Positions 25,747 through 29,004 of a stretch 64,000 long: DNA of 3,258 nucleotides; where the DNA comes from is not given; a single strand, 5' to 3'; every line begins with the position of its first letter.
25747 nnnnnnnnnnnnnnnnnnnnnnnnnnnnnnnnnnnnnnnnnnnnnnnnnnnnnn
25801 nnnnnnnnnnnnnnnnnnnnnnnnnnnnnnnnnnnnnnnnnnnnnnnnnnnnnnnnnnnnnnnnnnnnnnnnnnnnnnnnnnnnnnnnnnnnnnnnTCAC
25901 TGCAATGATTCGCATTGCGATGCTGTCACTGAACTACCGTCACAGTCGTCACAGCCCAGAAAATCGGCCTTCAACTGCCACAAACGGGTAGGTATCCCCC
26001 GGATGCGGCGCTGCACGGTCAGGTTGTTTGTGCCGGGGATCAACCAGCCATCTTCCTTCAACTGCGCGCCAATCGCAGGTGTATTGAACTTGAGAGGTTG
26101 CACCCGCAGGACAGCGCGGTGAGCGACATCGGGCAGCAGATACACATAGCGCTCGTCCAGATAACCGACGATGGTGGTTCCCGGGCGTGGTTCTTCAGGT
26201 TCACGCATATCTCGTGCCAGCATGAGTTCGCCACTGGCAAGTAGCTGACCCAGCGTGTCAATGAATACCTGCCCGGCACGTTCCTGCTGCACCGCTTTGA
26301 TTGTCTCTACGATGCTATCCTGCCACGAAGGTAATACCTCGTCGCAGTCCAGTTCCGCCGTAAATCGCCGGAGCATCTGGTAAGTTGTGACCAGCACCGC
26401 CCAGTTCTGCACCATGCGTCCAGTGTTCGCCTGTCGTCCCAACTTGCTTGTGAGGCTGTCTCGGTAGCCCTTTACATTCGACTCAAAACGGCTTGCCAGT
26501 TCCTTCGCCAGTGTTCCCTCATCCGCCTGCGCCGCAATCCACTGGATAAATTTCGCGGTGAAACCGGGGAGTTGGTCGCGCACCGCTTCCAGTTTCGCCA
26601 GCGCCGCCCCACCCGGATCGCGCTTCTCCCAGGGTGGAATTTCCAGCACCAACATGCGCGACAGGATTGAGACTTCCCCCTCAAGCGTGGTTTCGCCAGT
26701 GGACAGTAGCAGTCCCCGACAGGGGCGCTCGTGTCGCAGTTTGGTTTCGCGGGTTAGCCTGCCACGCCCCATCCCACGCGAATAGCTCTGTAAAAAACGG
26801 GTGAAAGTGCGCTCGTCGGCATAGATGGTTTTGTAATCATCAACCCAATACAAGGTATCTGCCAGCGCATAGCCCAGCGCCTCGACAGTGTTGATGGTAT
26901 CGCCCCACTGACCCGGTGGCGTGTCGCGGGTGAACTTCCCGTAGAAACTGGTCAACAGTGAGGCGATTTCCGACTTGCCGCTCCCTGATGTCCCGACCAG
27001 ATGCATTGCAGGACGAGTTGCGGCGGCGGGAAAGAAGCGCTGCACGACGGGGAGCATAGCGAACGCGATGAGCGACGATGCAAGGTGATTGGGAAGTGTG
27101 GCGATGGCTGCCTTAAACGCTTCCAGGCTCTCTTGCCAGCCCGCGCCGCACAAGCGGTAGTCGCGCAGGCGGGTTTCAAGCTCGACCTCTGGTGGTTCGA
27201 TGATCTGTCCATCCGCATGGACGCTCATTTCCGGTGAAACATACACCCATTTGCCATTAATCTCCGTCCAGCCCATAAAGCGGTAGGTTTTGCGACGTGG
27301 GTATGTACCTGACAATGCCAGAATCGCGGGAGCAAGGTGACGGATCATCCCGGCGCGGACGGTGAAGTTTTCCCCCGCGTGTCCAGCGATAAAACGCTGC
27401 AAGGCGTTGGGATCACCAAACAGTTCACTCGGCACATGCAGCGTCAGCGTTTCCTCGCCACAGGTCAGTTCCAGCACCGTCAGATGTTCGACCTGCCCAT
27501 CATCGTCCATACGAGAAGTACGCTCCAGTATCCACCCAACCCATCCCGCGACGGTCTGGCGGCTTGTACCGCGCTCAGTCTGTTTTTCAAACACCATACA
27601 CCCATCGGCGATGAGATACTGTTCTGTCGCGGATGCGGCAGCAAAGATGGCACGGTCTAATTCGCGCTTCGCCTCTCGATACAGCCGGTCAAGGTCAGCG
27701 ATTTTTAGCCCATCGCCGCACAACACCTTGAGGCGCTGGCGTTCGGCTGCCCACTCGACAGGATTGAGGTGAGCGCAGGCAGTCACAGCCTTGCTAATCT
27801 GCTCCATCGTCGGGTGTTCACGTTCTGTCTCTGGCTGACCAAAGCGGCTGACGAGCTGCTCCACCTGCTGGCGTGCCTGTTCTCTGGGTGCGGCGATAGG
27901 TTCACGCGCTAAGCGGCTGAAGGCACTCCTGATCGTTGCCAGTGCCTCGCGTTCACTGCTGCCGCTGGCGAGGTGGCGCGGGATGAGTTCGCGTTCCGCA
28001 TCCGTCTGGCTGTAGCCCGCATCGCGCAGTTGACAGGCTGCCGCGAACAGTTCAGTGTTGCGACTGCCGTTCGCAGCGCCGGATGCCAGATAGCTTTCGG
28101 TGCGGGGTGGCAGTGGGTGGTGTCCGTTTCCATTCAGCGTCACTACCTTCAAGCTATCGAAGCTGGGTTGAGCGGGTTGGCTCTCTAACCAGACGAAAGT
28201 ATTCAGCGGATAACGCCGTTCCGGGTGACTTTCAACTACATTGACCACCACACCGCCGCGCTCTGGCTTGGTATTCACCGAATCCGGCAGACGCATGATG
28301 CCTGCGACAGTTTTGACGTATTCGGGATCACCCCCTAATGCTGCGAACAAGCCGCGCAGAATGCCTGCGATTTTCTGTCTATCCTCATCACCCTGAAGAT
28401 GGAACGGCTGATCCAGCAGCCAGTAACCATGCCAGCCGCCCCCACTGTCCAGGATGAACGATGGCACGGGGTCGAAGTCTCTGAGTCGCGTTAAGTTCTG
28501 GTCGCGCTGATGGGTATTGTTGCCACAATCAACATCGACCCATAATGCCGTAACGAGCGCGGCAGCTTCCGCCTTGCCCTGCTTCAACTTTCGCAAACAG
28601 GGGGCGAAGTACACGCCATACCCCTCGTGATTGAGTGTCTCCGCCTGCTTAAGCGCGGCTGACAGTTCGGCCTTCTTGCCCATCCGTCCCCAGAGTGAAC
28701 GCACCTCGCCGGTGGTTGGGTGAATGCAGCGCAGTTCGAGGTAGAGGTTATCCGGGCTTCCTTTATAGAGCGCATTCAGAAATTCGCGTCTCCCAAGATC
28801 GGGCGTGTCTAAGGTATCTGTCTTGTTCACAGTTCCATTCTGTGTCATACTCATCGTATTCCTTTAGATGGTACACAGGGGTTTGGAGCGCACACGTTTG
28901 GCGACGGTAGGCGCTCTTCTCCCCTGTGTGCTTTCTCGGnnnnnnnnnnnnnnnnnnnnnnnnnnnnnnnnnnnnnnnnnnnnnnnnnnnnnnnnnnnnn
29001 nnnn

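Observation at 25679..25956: Dense GTCACA iteron field directly downstream of (and overlapping) the primase-helicase gene: candidate oriV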

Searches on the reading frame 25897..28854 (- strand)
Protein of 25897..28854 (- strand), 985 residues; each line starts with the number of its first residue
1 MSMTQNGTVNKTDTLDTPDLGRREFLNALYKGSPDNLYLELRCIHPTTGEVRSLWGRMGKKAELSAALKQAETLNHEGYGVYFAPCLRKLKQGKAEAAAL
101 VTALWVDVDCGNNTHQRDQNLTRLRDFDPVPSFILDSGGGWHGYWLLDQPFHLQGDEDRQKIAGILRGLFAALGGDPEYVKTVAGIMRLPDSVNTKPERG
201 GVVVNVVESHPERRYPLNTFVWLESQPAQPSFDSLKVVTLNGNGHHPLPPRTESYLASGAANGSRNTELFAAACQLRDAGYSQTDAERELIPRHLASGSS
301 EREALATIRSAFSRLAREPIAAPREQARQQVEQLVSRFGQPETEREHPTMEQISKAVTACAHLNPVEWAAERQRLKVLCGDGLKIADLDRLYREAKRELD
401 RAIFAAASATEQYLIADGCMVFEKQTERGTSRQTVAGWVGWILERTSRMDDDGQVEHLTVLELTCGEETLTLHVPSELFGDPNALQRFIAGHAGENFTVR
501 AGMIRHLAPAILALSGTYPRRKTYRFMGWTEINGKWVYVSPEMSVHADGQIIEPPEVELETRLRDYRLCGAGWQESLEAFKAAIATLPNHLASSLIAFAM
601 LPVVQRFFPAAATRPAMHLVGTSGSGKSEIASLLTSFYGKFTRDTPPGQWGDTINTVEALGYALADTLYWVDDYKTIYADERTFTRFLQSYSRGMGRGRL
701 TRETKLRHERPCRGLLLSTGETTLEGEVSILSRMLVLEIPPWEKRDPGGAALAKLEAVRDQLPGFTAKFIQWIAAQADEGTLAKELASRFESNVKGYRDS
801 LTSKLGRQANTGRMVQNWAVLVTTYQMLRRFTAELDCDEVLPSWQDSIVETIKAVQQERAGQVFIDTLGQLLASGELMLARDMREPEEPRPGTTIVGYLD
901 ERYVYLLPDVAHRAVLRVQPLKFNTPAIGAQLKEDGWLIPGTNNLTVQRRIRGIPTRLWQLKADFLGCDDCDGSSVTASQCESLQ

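Call 9: search_protein_families(library=pfam, proteins=[window:25897-28854:-], max_evalue=0.01)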
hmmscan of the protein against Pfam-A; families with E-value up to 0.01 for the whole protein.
window:25897-28854:- (985 aa): 1 family
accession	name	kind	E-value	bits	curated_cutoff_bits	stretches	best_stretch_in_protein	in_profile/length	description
PF06048.17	DUF927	-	3.2e-05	24.2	22.6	1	505-709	91-282/284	Domain of unknown function (DUF927)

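Call 10: search_protein_families(library=phrogs, proteins=[window:25897-28854:-], max_evalue=0.001)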
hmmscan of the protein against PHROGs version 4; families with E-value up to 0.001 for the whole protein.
window:25897-28854:- (985 aa): 5 families
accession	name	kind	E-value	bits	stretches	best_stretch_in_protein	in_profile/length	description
phrog_1139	-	DNA, RNA and nucleotide metabolism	8.8e-15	54.7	1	521-848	447-773/895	DNA primase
phrog_10514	-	DNA, RNA and nucleotide metabolism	3.5e-10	39.8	1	23-200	5-164/750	DNA primase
phrog_3123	-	unknown function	3.7e-09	36.7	1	67-220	53-190/583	-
phrog_8841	-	DNA, RNA and nucleotide metabolism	1.8e-05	24.6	1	617-970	288-621/633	DNA primase/helicase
phrog_25314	-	unknown function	0.00048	19.4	0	88-210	91-219/1010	-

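Call 13: find_homologous_proteins(query=window:25897-28854:-)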
Query window:25897-28854:- (985 aa): 349 proteins with E <= 0.001 among 8000 candidates; the best 120 are listed.
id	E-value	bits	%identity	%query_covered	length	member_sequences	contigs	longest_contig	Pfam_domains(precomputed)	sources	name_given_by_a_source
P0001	0.0e+0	2028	90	98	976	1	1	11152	PF06048.18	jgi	jgi:hypothetical protein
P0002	0.0e+0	2017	89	99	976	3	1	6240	-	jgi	jgi:hypothetical protein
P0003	0.0e+0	2015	88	99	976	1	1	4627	PF06048.18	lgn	-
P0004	0.0e+0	2008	89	99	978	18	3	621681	-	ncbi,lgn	-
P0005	0.0e+0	2007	89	99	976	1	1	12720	PF06048.18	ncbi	-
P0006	0.0e+0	2006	89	99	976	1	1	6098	PF06048.18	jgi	jgi:hypothetical protein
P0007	0.0e+0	2005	89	99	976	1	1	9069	-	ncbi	-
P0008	0.0e+0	2005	89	99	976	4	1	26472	-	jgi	jgi:Domain of unknown function (DUF927)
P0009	0.0e+0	2004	89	99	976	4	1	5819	-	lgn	-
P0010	0.0e+0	1997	88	99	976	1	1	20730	-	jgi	jgi:hypothetical protein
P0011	0.0e+0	1995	88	99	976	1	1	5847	-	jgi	jgi:hypothetical protein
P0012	0.0e+0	1995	88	99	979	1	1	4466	PF06048.18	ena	-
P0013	0.0e+0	1991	88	99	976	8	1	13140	-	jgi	jgi:hypothetical protein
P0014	0.0e+0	1989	88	99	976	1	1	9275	-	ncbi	-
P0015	0.0e+0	1987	88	99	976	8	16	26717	-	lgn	-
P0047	0.0e+0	1533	69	98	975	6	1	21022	PF06048.18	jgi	jgi:hypothetical protein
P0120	0.0e+0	1345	60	99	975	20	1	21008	PF06048.18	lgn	-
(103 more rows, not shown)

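Call 19: find_related_loci(query=A1, collection=genome_contigs, flank=10000)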
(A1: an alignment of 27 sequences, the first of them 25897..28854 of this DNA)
Query A1 (985 aa) in genome_contigs; peptide patterns used: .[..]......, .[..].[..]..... (x = any residue, [..] = any of these).
598 stretches matched a pattern (row limit reached: there are more); 104 encode a relative of the query (tblastn E <= 1e-3); the best 80 are kept; 80 distinct loci.
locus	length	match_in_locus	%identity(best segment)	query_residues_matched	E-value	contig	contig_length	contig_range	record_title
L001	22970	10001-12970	90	1-985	0e+0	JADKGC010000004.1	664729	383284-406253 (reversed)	MAG: Candidatus Flexifilum breve isolate Ribe_BATAC.253 tig00001612-10-6629280, whole genome shotgun sequence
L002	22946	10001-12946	90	2-983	0e+0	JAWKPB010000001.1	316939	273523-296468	MAG: Anaerolineae bacterium isolate BC1.4 BC1.4.fa-1, whole genome shotgun sequence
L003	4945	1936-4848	89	2-972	0e+0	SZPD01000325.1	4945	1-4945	Anaerolineae bacterium CFX9 ZYPT4scaffold_5695, whole genome shotgun sequence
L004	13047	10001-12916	90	2-973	0e+0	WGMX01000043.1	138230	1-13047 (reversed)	MAG: Anaerolineaceae bacterium isolate RI_313 c_000000052934, whole genome shotgun sequence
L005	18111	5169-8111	89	2-982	0e+0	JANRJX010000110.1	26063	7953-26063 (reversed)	MAG: Chloroflexota bacterium isolate bins.419 k141_2052892, whole genome shotgun sequence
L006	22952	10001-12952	88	1-985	0e+0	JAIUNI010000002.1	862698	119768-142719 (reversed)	MAG: Chloroflexota bacterium isolate ANAER1 spades-bin.52~NODE_14_length_862698_cov_3.55103, whole genome shotgun sequen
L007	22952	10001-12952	90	2-985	0e+0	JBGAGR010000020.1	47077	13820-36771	MAG: Aggregatilineales bacterium isolate MAG_MBR_H125.63 MBRH125-63_opera_contig_2199, whole genome shotgun sequence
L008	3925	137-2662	90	142-983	0e+0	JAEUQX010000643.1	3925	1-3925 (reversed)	MAG: Anaerolineae bacterium isolate new MAG-262 k141_3322657, whole genome shotgun sequence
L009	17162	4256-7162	75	3-973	0e+0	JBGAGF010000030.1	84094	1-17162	MAG: Aggregatilineales bacterium isolate MAG_MBR_H125.30 MBRH125-30_opera_contig_1213, whole genome shotgun sequence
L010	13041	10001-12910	75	3-973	0e+0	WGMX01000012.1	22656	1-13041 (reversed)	MAG: Anaerolineaceae bacterium isolate RI_313 c_000000079885, whole genome shotgun sequence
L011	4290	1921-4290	90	1-790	0e+0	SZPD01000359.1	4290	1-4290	Anaerolineae bacterium CFX9 ZYPT4scaffold_6801, whole genome shotgun sequence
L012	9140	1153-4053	71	1-966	0e+0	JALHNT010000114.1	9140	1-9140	MAG: Anaerolineae bacterium isolate Bin_70_1 c_000000026860, whole genome shotgun sequence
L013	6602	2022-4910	69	1-964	0e+0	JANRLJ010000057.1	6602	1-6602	MAG: bacterium isolate bins.192 k141_63099, whole genome shotgun sequence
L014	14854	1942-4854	68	1-972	0e+0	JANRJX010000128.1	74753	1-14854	MAG: Chloroflexota bacterium isolate bins.419 k141_2969921, whole genome shotgun sequence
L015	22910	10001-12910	67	1-964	0e+0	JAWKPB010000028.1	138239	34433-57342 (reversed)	MAG: Anaerolineae bacterium isolate BC1.4 BC1.4.fa-28, whole genome shotgun sequence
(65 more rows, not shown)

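Call 31: predict_structure(alignment_id=A2)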
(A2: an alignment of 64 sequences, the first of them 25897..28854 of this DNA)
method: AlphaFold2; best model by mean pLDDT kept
length: 985 residues; sequences in the alignment: 64
mean_pLDDT: 76.3   pTM: 0.45
mean pLDDT of the five models: 76.3, 75.8, 69.9, 69.7, 69.4
residues with pLDDT >= 90: 314; 70-90: 426; 50-70: 93; < 50: 152
segments of 3 or more residues with pLDDT < 50: 1-19, 226-242, 404-408, 643-730, 968-985
pLDDT, mean of each block of 10 residues (from residue 1): 25 33 88 92 88 92 91 92 94 89 92 83 93 91 94 89 92 82 87 83 90 93 58 34 61 76 76 85 88 79 89 71 76 80 63 87 83 82 77 82 54 88 79 90 90 82 89 92 91 79 92 90 84 90 89 81 62 93 91 90 85 71 67 75 41 28 29 31 35 32 30 26 36 70 81 89 93 95 95 91 67 83 96 93 88 65 83 88 84 87 88 86 70 73 82 88 60 26 28
secondary structure, 60 per line:
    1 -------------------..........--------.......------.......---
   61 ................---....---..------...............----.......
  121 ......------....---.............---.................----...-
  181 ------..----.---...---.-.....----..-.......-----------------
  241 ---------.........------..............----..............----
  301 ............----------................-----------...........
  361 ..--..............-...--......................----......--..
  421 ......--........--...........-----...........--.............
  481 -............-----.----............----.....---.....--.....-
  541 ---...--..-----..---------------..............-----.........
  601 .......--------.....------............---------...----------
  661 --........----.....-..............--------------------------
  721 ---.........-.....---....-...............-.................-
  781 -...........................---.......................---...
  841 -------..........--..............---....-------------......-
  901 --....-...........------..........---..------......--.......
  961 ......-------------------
elements in order (helices of 4 or more, strands of 3 or more residues): H20-29 E38-44 E51-57 H61-76 E80-83 E98-109 H114-126 E133-136 E140-152 H156-172 E205-209 H217-223 H250-258 H265-278 H283-296 H301-312 H323-338 H350-362 H365-378 H385-406 E411-416 E419-426 E429-436 E439-449 E455-465 E468-475 H476-480 H482-493 H504-515 E520-524 E528-532 E535-539 E544-546 H573-586 H592-607 E616-620 H627-638 H663-670 H675-679 H681-694 H724-732 E734-738 H742-745 H747-761 H763-779 H782-808 H812-834 H848-857 H860-873 E877-880 E894-899 E903-906 H908-918 H925-934 E946-951 E954-962 H963-966

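Call 44: fold_search(model_id=the predicted structure, library=pdb)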
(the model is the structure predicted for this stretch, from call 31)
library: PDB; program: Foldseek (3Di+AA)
matches with E <= 10: 227; with E <= 0.001: 6
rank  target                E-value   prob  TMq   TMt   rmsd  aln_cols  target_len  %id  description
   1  8tch_A                4.3e-12  1.00  0.27  0.49  10.3       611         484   14  Initiation of replication protein with helicase activity encoded by Pathogenicity Island SaPIBov1 (released 2024-07-03)
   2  8tch_B                9.8e-12  1.00  0.27  0.48  12.2       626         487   14  Initiation of replication protein with helicase activity encoded by Pathogenicity Island SaPIBov1 (released 2024-07-03)
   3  5dgk_A                8.0e-09  1.00  0.25  0.41  12.0       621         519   14  SCCmec type IV Cch - active helicase (released 2016-08-24)
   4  6zp9_A                7.7e-07  1.00  0.16  0.72   4.0       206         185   17  Cyanophage S-2L Primase-Polymerase (PrimPol), AEP domain (PP-N190) (released 2021-03-03)
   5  3h20                  7.7e-07  1.00  0.15  0.46  14.7       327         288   16  Crystal structure of primase RepB' (released 2009-04-28)
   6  3h25_A                1.6e-05  1.00  0.16  0.72   3.9       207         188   15  Crystal structure of the catalytic domain of primase Repb' in complex with initiator DNA (released 2009-04-28)
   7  5vfy_D                1.9e-02  1.00  0.08  0.55   4.5       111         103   11  Structure of an accessory protein of the pCW3 relaxosome (released 2018-04-18)
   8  5vfx_F                2.0e-02  1.00  0.08  0.57   4.5       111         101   11  Structure of an accessory protein of the pCW3 relaxosome in complex with the origin of transfer (oriT) DNA (released 2018-04-18)
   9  5vfx_A                2.1e-02  1.00  0.08  0.57   4.5       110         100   11  Structure of an accessory protein of the pCW3 relaxosome in complex with the origin of transfer (oriT) DNA (released 2018-04-18)
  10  5vfx_D                2.6e-02  1.00  0.08  0.57   4.5       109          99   10  Structure of an accessory protein of the pCW3 relaxosome in complex with the origin of transfer (oriT) DNA (released 2018-04-18)
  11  5vfy_C                3.0e-02  1.00  0.08  0.56   4.5       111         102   11  Structure of an accessory protein of the pCW3 relaxosome (released 2018-04-18)
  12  5vfx_H                5.5e-02  1.00  0.08  0.57   4.5       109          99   10  Structure of an accessory protein of the pCW3 relaxosome in complex with the origin of transfer (oriT) DNA (released 2018-04-18)
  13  9ilz_A                5.8e-02  0.30  0.12  0.14  29.1       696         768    9  The Cryo-EM structure of MPXV E5 in complex with ssDNA (released 2025-06-18)
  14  5vfy_A                9.1e-02  1.00  0.08  0.56   5.4       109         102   10  Structure of an accessory protein of the pCW3 relaxosome (released 2018-04-18)
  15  8wgy_E                2.1e-01  0.15  0.11  0.14  23.3       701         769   10  MPOX E5 hexamer AMP-PNP and ssDNA bound form with clear primase domain (released 2024-10-16)
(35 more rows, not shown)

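Call 51: search_protein_families(library=pfam, proteins=[L007:15495-18641:+, L007:18652-22815:+, L007:2357-4387:-, L007:4601-6349:-, L007:13630-14328:-, L007:889-1407:+, L007:1413-2048:+, L007:14442-15332:+], max_evalue=0.01)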
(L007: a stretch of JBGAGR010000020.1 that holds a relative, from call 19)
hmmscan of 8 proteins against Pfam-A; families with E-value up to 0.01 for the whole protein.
L007:15495-18641:+ (1048 aa): 5 families
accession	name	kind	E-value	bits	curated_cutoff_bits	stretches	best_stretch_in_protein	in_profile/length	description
PF00271.37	Helicase_C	-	2.7e-18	66.6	23.5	1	497-610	3-110/110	Helicase conserved C-terminal domain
PF04851.21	ResIII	-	2e-14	54.3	22.5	1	104-274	8-163/164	Type III restriction enzyme, res subunit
PF00270.35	DEAD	-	3.1e-10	40.5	26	1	118-276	16-163/167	DEAD/DEAH box helicase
PF00176.29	SNF2-rel_dom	-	1.3e-09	38.1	24.9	1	117-296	18-186/290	SNF2-related domain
PF13307.12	Helicase_C_2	-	0.00063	20.3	25.3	1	513-597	9-98/170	Helicase C-terminal domain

L007:18652-22815:+ (1387 aa): 3 families
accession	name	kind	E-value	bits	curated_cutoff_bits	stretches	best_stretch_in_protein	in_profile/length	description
PF07669.17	Eco57I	-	1.6e-17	64.6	25.3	2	628-846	1-93/171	Eco57I restriction-modification methylase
PF02384.22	N6_Mtase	-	1.1e-05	25.3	20.4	1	510-574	23-71/311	N-6 DNA Methylase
PF20473.4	MmeI_Mtase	-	5.5e-05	22.9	27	1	548-652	18-87/259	MmeI, DNA-methyltransferase domain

L007:2357-4387:- (676 aa): 3 families
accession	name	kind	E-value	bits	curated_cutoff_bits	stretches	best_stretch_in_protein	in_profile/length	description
PF02534.20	T4SS-DNA_transf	-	5.2e-35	121.6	20.1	1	205-551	45-422/468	Type IV secretory system Conjugative DNA transfer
PF10412.15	TrwB_AAD_bind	-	3.2e-25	89.3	20.5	1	196-525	7-326/387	Type IV secretion-system coupling protein DNA-binding domain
PF12696.13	TraG-D_C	-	7.1e-19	68.4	22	1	444-549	1-121/126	TraM recognition site of TraD and TraG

L007:4601-6349:- (582 aa): 1 family
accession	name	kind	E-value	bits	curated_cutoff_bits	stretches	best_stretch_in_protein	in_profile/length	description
PF22659.2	YycE-like_C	-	7.7e-05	23.1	27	0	413-432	29-48/55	YycE-like C-terminal domain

L007:13630-14328:- (232 aa): 0 families

L007:889-1407:+ (172 aa): 1 family
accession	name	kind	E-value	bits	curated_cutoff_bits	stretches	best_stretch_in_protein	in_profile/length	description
PF18423.6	zf_CopZ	-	5.8e-18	65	28.4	1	30-89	3-62/62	Zinc binding domain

L007:1413-2048:+ (211 aa): 2 families
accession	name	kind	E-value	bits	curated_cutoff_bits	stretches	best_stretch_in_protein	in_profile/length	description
PF03243.20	MerB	-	3.1e-32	111.6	27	1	83-205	1-125/126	Alkylmercury lyase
PF12324.14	HTH_15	-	3.5e-10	40.3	27.2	1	22-80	16-72/74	Helix-turn-helix domain of alkylmercury lyase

L007:14442-15332:+ (296 aa): 0 families
